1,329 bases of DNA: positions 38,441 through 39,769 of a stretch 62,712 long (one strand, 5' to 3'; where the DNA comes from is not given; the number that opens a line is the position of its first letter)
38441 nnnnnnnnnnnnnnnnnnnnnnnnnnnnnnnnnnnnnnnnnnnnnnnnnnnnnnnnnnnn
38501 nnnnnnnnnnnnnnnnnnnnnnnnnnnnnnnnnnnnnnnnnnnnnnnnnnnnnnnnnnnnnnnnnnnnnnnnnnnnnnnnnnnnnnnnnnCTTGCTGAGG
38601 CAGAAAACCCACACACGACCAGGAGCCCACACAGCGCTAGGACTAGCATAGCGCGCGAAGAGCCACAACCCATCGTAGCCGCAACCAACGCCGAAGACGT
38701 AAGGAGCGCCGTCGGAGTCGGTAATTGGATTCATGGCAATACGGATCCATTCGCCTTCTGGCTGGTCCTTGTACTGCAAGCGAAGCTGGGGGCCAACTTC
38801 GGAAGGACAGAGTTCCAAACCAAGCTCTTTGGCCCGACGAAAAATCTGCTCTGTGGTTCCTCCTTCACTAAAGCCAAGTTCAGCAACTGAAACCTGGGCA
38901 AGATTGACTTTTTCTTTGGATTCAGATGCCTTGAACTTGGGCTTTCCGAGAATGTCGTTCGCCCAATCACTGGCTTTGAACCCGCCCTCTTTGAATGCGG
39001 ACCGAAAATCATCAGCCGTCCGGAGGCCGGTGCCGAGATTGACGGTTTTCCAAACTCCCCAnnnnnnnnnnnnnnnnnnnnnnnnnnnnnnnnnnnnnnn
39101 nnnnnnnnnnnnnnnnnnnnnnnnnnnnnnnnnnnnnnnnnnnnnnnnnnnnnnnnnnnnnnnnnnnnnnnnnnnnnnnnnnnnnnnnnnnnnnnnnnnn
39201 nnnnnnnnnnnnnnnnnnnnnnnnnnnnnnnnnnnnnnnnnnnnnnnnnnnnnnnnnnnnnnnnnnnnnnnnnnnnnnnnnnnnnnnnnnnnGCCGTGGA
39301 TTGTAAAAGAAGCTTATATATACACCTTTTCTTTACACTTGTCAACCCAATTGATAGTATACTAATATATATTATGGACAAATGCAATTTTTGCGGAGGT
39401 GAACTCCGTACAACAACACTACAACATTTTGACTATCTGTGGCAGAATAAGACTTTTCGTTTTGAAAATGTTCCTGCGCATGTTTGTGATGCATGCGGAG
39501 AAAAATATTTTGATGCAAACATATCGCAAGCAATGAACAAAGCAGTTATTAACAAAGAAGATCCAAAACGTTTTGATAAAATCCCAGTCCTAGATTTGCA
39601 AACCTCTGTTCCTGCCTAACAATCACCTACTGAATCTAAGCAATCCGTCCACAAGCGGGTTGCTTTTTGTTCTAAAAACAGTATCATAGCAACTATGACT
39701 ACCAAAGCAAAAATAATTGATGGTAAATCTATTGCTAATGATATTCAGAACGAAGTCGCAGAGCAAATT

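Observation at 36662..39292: Complete diversity-generating retroelement: RT, Avd-like gene, template repeat, and a variable repeat at the 3' end of a target gene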

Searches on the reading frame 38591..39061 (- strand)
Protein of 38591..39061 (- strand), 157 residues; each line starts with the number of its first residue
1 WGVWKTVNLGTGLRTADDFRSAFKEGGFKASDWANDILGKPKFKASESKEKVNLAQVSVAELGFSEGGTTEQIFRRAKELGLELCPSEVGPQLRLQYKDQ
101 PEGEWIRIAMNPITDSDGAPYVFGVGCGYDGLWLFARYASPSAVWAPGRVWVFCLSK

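Call 97: predict_structure(alignment_id=A8)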
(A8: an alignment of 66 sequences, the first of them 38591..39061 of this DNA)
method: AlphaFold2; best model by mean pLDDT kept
length: 157 residues; sequences in the alignment: 66
mean_pLDDT: 97.5   pTM: 0.91
mean pLDDT of the five models: 97.5, 97.3, 97.1, 96.9, 96.4
residues with pLDDT >= 90: 154; 70-90: 2; 50-70: 1; < 50: 0
segments of 3 or more residues with pLDDT < 50: none
pLDDT, mean of each block of 10 residues (from residue 1): 96 98 98 98 96 98 98 98 98 98 98 96 97 98 98 92
secondary structure, 60 per line:
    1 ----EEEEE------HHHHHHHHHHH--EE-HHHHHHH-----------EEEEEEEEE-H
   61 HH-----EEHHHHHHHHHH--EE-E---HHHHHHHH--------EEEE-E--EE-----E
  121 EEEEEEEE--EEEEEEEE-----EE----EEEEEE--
elements in order: E5-9 H16-26 H32-38 E50-58 H70-79 H89-96 E105-108 E120-128 E131-138 E150-155

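Call 99: fold_search(model_id=the predicted structure, library=pdb)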
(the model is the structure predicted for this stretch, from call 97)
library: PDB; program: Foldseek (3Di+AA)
matches with E <= 10: 293; with E <= 0.001: 0
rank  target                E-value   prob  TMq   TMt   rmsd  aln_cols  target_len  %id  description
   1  5b1w_A                2.2e-01  0.33  0.38  0.43   8.5       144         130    8  Crystal structure of human dendritic cell inhibitory receptor (DCIR) C-type lectin domain in ligand-free form (released 2016-05-11)
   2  8h4v_B                2.3e-01  0.38  0.36  0.39   5.8       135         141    7  Mincle CRD complex with PGL trisaccharide (released 2023-08-09)
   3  8oks_B                3.3e-01  0.33  0.34  0.44   5.4       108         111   10  Crystal structure of Bdellovibrio bacteriovorus Bd2740 C-terminal domain (released 2023-10-25)
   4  4kzv_A                3.5e-01  0.30  0.36  0.41   6.0       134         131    6  Structure of the carbohydrate-recognition domain of the C-type lectin mincle bound to trehalose (released 2013-08-28)
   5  4kzv_B                4.5e-01  0.25  0.34  0.40   6.4       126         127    7  Structure of the carbohydrate-recognition domain of the C-type lectin mincle bound to trehalose (released 2013-08-28)
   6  3whd_C                4.5e-01  0.16  0.31  0.32   9.3       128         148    9  C-type lectin, human MCL (released 2013-10-23)
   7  9lwv_B                4.8e-01  0.03  0.14  0.09  14.0       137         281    9  Arginine bis-prenyltransferase DciF (released 2026-02-18)
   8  3wbr_A                5.9e-01  0.33  0.40  0.47   6.1       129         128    4  Crystal structure of carbohydrate recognition domain of Blood Dendritic Cell Antigen-2 (BDCA2) lectin (crystal form-3) (released 2013-12-25)
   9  8k8h                  6.3e-01  0.18  0.34  0.12   8.6       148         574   11  Crystal structure of the CysR-CTLD3 fragment of human DEC205 (released 2024-02-28)
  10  3wbp_A                6.7e-01  0.28  0.39  0.46   7.2       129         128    5  Crystal structure of carbohydrate recognition domain of Blood Dendritic Cell Antigen-2 (BDCA2) lectin (crystal form-1) (released 2013-12-25)
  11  5thp_B                6.7e-01  0.14  0.31  0.38   7.4       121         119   13  Rhodocetin in complex with the integrin alpha2-A domain (released 2017-08-02)
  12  4iop_B                7.1e-01  0.21  0.34  0.42   5.7       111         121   10  Crystal structure of NKp65 bound to its ligand KACL (released 2013-07-17)
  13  4zrv_A                7.1e-01  0.18  0.35  0.39   6.4       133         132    7  Structure of cow mincle CRD complexed with trehalose mono butyrate (released 2016-05-25)
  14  3wbr_H                7.6e-01  0.23  0.38  0.45   7.2       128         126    4  Crystal structure of carbohydrate recognition domain of Blood Dendritic Cell Antigen-2 (BDCA2) lectin (crystal form-3) (released 2013-12-25)
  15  8fs7_G                8.7e-01  0.02  0.15  0.10  16.8       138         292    9  Structure of S. cerevisiae Rad24-RFC loading the 9-1-1 clamp onto a 10-nt gapped DNA in step 5 (closed 9-1-1 and stabl (released 2023-06-14)
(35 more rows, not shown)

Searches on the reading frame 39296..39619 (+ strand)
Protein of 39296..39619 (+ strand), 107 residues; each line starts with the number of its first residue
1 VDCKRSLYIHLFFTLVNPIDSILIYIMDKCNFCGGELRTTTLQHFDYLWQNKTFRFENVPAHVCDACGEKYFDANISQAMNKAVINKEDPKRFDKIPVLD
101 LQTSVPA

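Call 5: search_protein_families(library=pfam, proteins=[window:39296-39619:+], max_evalue=0.1)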
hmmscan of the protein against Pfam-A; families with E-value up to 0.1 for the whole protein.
window:39296-39619:+ (107 aa): 6 families
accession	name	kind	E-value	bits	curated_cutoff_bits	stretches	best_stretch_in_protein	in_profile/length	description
PF15731.11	MqsA_antitoxin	-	0.001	19.6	30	1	29-84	2-57/131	Antitoxin component of bacterial toxin-antitoxin system, MqsA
PF13453.11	Zn_ribbon_TFIIB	-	0.0022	17.8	22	0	52-72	10-30/41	Transcription factor zinc-finger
PF05191.20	ADK_lid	-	0.021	15.2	26.6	0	62-70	22-30/36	Adenylate kinase, active site lid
PF14122.12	YokU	-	0.034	14.6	27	1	29-81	1-55/87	YokU-like protein, putative antitoxin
PF00518.22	E6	-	0.051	14.5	27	1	30-84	1-54/110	Early Protein (E6)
PF14149.11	YhfH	-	0.062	13.6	27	0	55-70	7-22/37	YhfH-like protein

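Call 11: search_protein_families(library=ncbifam, proteins=[window:39296-39619:+], max_evalue=0.1)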
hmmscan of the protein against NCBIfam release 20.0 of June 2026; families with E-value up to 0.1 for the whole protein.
window:39296-39619:+ (107 aa): 2 families
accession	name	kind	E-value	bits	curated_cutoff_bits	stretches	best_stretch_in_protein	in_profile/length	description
TIGR03831.1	YgiT_finger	domain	7e-12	45.4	20.2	1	30-74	1-45/46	YgiT-type zinc finger protein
TIGR03830.1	CxxCG_CxxCG_HTH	subfamily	7.9e-06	25.7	61.8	1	30-84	1-54/127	type II TA system antitoxin MqsA family protein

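Call 13: search_protein_families(library=phrogs, proteins=[window:39296-39619:+], max_evalue=0.01)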
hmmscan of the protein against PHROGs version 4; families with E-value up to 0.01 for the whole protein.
window:39296-39619:+ (107 aa): 3 families
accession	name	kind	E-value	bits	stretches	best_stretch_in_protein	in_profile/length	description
phrog_29304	-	unknown function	9.5e-06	26.7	1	27-87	1-61/77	-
phrog_2999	-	unknown function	0.00036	22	1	29-93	6-64/108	-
phrog_19114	-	unknown function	0.0054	17.8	1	29-82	4-57/135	-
